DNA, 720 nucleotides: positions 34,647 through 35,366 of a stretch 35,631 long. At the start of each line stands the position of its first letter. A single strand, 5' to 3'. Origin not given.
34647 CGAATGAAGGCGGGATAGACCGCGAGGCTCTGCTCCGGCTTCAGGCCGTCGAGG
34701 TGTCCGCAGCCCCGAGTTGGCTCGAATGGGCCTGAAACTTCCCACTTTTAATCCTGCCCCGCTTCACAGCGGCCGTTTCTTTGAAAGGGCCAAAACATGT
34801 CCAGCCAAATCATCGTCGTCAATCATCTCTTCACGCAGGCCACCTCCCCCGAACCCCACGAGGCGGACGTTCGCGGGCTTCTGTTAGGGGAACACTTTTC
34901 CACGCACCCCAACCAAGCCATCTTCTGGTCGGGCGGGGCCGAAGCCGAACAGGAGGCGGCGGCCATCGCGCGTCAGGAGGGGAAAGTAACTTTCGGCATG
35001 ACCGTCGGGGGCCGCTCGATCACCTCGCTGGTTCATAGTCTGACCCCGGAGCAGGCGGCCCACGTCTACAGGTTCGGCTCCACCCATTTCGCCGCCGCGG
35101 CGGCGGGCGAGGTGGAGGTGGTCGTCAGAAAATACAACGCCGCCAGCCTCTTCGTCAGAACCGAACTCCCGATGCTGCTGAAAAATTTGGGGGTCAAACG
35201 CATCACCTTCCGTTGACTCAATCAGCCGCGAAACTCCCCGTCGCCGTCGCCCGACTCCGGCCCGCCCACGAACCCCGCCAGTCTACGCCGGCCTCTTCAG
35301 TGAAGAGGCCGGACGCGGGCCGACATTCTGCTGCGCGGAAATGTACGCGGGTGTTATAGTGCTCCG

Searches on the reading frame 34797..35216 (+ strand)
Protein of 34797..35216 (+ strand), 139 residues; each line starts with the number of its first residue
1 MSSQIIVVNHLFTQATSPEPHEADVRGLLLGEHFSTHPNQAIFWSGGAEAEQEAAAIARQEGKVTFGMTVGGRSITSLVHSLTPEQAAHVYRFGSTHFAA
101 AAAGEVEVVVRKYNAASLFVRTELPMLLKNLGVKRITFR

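Call 5: search_protein_families(library=pfam, proteins=[window:34797-35216:+], max_evalue=0.01)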
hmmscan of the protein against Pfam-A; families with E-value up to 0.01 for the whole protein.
window:34797-35216:+ (139 aa): 1 family
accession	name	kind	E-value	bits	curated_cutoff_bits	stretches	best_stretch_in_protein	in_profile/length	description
PF02267.23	Rib_hydrolayse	-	0.0034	17.2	25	0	92-130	135-178/241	ADP-ribosyl cyclase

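Call 31: search_protein_families(library=ncbifam, proteins=[window:34797-35216:+], max_evalue=0.001)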
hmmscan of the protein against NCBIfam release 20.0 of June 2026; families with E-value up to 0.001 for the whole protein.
window:34797-35216:+ (139 aa): 0 families

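Call 38: search_protein_families(library=phrogs, proteins=[window:34797-35216:+], max_evalue=0.001)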
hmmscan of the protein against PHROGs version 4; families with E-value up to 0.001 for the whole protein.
window:34797-35216:+ (139 aa): 0 families

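Call 60: search_protein_families(library=padloc, proteins=[window:34797-35216:+], max_evalue=0.01)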
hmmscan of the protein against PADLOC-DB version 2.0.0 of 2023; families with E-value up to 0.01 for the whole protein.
window:34797-35216:+ (139 aa): 0 families

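Call 72: find_encoding_contigs(protein=window:34797-35216:+, flank=10000, max_places=10)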
Protein window:34797-35216:+ (139 aa): 9 contigs read that carry it; 9 places shown.
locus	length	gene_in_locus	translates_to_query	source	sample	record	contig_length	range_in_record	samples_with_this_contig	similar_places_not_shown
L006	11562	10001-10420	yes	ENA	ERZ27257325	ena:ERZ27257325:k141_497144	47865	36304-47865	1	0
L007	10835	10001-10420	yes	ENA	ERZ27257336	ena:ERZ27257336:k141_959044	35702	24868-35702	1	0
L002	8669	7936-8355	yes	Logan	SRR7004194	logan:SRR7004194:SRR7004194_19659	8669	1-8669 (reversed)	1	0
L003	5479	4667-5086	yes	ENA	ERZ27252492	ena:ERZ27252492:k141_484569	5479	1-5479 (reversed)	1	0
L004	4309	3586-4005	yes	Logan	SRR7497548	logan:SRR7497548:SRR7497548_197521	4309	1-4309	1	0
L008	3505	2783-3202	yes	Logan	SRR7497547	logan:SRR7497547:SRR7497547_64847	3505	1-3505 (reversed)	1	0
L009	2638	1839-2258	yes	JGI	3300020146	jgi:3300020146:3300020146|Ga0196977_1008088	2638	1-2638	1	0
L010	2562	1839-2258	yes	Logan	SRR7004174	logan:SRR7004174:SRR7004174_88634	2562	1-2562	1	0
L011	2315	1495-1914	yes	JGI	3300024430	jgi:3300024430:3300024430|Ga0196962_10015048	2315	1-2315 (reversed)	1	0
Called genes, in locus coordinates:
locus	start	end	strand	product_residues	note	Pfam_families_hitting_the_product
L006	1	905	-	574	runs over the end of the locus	PF00486:Trans_reg_C, PF00561:Abhydrolase_1, PF12146:Hydrolase_4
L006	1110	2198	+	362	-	PF21320:WHD_Rv2258c, PF13489:Methyltransf_23, PF05175:MTS, PF01209:Ubie_methyltran (weak), PF13649:Methyltransf_25, PF13847:Methyltransf_31, PF08241:Methyltransf_11, PF08242:Methyltransf_12, +2 more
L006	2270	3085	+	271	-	PF00561:Abhydrolase_1, PF12146:Hydrolase_4, PF12697:Abhydrolase_6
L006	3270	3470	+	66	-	-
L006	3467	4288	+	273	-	PF01656:CbiA, PF09140:MipZ (faint), PF13614:AAA_31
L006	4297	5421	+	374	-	-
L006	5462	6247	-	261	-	-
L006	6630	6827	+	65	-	-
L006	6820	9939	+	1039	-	PF00668:Condensation, PF00501:AMP-binding, PF13193:AMP-binding_C (weak)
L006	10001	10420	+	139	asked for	-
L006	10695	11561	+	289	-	?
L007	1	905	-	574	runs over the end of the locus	PF00486:Trans_reg_C, PF00561:Abhydrolase_1, PF12146:Hydrolase_4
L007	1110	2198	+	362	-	PF21320:WHD_Rv2258c, PF13489:Methyltransf_23, PF05175:MTS, PF01209:Ubie_methyltran (weak), PF13649:Methyltransf_25, PF13847:Methyltransf_31, PF08241:Methyltransf_11, PF08242:Methyltransf_12, +2 more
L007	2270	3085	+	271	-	PF00561:Abhydrolase_1, PF12146:Hydrolase_4, PF12697:Abhydrolase_6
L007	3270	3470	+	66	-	-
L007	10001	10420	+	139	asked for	-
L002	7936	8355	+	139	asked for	-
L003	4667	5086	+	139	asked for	-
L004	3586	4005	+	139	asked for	-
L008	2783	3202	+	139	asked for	-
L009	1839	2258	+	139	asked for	-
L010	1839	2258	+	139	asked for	-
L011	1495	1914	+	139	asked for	-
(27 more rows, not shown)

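Call 73: search_protein_families(library=pfam, proteins=[L006:10695-11561:+], max_evalue=0.01)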
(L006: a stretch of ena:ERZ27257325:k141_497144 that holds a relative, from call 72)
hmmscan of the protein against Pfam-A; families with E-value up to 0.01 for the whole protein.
L006:10695-11561:+ (289 aa): 2 families
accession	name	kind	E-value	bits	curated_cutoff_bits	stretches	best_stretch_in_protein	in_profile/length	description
PF02310.24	B12-binding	-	8.9e-14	51.8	32.1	1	15-125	10-118/121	B12 binding domain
PF04055.27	Radical_SAM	-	4.5e-06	27.4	29.5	1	198-243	2-46/166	Radical SAM superfamily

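Call 80: predict_structure(protein=window:34797-35216:+)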
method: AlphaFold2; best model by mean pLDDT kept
length: 139 residues; sequences in the alignment: 1
mean_pLDDT: 40.5   pTM: 0.34
mean pLDDT of the five models: 40.5, 36.6, 35.2, 34.3, 32.0
residues with pLDDT >= 90: 0; 70-90: 0; 50-70: 32; < 50: 107
segments of 3 or more residues with pLDDT < 50: 1-51, 57-103, 111-118
pLDDT, mean of each block of 10 residues (from residue 1): 34 29 29 28 38 49 39 32 40 38 51 45 58 58
secondary structure, 60 per line:
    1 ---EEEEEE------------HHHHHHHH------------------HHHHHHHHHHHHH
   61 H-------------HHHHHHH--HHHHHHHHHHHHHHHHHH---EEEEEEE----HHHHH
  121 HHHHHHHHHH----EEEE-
elements in order: E4-9 H22-29 H48-61 H75-81 H84-101 E105-111 H116-130 E135-138

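Call 81: search_solved_structures(query=window:34797-35216:+, max_evalue=1)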
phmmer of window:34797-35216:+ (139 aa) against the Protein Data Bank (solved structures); distinct sequences matched with E-value up to 1: 3.
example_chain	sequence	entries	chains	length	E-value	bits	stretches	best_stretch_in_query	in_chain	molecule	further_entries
9ro8_A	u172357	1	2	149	4.9e-07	33.2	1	33-137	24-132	ADP-ribosylcyclase toxin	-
9ouf_A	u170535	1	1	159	4.9e-05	26.8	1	29-137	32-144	Ribonuclease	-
5jno_B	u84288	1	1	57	0.49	13.8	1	81-118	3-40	DNA excision repair protein ERCC-6-like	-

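Call 84: search_solved_structures(query=window:34797-35216:+, max_evalue=0.01, show_alignments=2)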
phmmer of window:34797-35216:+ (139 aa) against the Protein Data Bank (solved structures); distinct sequences matched with E-value up to 0.01: 2.
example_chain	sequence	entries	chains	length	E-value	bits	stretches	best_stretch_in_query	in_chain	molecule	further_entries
9ro8_A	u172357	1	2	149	4.9e-07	33.2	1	33-137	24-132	ADP-ribosylcyclase toxin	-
9ouf_A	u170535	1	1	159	4.9e-05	26.8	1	29-137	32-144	Ribonuclease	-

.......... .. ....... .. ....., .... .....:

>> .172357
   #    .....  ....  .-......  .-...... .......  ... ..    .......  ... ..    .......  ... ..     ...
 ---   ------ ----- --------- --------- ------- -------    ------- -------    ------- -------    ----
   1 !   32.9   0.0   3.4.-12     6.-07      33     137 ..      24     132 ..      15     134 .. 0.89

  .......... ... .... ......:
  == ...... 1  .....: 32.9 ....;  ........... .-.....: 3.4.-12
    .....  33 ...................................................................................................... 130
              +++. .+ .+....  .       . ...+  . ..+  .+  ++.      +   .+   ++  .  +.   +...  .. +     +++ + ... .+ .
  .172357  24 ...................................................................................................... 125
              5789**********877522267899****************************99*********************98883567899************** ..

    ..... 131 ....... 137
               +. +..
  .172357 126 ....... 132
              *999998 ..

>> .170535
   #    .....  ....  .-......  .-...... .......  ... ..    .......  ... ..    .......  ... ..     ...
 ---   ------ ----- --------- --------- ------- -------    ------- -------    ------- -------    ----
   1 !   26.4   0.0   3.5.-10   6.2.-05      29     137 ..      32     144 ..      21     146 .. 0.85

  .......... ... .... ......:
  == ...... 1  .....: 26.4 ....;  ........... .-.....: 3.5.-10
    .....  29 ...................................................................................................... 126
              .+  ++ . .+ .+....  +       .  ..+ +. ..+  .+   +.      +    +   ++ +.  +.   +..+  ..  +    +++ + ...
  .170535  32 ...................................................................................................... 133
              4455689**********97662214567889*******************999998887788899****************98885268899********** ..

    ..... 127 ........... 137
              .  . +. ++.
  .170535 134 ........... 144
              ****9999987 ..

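Call 88: search_dna_similar(query=window:34797-35216:+, collection=plasmids, mode=protein, max_rows=12, max_evalue=0.001)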
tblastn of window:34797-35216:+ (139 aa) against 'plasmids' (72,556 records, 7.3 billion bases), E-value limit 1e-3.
No match.
